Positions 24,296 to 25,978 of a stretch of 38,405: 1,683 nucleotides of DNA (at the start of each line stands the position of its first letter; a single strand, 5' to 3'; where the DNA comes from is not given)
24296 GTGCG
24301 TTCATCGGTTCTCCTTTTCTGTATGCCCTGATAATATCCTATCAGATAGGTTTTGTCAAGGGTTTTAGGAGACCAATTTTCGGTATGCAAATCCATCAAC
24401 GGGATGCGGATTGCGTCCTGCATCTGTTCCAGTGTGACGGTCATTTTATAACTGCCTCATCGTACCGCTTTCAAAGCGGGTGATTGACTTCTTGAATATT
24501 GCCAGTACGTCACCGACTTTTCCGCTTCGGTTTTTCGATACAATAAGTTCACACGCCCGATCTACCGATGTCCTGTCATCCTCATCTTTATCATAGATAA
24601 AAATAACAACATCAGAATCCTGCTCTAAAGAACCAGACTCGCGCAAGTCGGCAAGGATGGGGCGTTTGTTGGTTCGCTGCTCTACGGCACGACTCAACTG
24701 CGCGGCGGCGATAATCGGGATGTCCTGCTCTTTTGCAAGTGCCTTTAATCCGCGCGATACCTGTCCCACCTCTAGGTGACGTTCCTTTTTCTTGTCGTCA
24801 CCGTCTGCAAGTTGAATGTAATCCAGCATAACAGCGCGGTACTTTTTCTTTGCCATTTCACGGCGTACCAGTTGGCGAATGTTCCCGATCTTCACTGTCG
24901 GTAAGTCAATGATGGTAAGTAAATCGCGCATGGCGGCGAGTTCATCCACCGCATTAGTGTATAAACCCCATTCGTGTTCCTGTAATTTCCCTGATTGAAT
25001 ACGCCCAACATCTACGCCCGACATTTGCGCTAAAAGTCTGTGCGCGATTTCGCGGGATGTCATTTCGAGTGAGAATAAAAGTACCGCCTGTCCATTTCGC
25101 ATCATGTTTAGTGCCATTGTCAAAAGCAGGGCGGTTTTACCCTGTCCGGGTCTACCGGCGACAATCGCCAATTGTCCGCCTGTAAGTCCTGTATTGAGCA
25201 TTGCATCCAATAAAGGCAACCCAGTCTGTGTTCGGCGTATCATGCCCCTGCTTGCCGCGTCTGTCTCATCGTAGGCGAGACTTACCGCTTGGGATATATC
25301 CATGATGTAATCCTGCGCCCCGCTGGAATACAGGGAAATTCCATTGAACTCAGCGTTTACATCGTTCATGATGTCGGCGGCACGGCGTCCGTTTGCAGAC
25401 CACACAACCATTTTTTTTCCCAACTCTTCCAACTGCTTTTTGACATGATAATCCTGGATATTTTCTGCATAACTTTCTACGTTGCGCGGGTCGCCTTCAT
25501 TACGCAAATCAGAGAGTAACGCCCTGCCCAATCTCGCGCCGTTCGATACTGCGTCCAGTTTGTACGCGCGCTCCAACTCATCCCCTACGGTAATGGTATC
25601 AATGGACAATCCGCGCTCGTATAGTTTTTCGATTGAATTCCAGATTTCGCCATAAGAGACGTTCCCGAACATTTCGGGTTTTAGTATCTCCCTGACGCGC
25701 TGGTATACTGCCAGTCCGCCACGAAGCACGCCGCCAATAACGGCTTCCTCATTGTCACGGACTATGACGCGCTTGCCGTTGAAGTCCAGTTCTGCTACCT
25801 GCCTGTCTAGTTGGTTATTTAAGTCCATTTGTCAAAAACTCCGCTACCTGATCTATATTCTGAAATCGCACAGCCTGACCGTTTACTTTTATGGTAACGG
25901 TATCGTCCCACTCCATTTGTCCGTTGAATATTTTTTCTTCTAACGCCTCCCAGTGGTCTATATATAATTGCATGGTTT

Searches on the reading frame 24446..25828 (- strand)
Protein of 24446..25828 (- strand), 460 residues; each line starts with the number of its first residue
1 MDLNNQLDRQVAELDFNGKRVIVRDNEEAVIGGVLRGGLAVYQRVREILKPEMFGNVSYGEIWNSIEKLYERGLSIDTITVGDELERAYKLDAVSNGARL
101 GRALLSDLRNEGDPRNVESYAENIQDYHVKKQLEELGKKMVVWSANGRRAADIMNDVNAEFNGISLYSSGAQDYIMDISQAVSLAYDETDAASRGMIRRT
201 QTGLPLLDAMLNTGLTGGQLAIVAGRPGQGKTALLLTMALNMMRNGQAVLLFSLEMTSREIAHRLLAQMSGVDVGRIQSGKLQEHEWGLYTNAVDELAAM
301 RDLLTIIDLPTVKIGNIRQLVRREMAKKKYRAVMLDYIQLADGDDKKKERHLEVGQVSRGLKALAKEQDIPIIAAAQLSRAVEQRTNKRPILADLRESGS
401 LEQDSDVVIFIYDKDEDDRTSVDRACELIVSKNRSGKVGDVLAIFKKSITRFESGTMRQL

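Call 19: search_protein_families(library=phrogs, proteins=[window:24446-25828:-], max_evalue=0.001)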
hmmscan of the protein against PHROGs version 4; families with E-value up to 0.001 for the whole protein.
window:24446-25828:- (460 aa): 12 families
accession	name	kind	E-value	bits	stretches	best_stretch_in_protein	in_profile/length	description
phrog_19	-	DNA, RNA and nucleotide metabolism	1.1e-91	309.6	1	25-453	162-579/621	DnaB-like replicative helicase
phrog_243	-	DNA, RNA and nucleotide metabolism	6.9e-41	141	1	204-454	22-267/273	DnaB-like replicative helicase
phrog_11530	-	unknown function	6.2e-36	125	1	304-446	6-149/184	-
phrog_239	-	DNA, RNA and nucleotide metabolism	7.4e-30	105.5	1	195-440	335-583/801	DNA primase/helicase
phrog_5482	-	unknown function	4.3e-11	43.2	1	192-283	22-119/341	-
phrog_97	-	other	4.6e-11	43.6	1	187-280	37-137/506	UvsX-like recombinase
phrog_8337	-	DNA, RNA and nucleotide metabolism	1.2e-07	32.4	1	199-286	49-134/273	DNA repair protein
phrog_23150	-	unknown function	7.8e-07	29.9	1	25-239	10-215/217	-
phrog_19347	-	unknown function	1.6e-06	29.4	0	395-414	1-20/79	-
phrog_22963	-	unknown function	3.2e-05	24.2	1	193-250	9-67/373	-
phrog_124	-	DNA, RNA and nucleotide metabolism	0.00022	21.7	0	216-299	41-103/382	Sak4-like ssDNA annealing protein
phrog_18375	-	DNA, RNA and nucleotide metabolism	0.00034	20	1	215-275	372-433/644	DNA primase/helicase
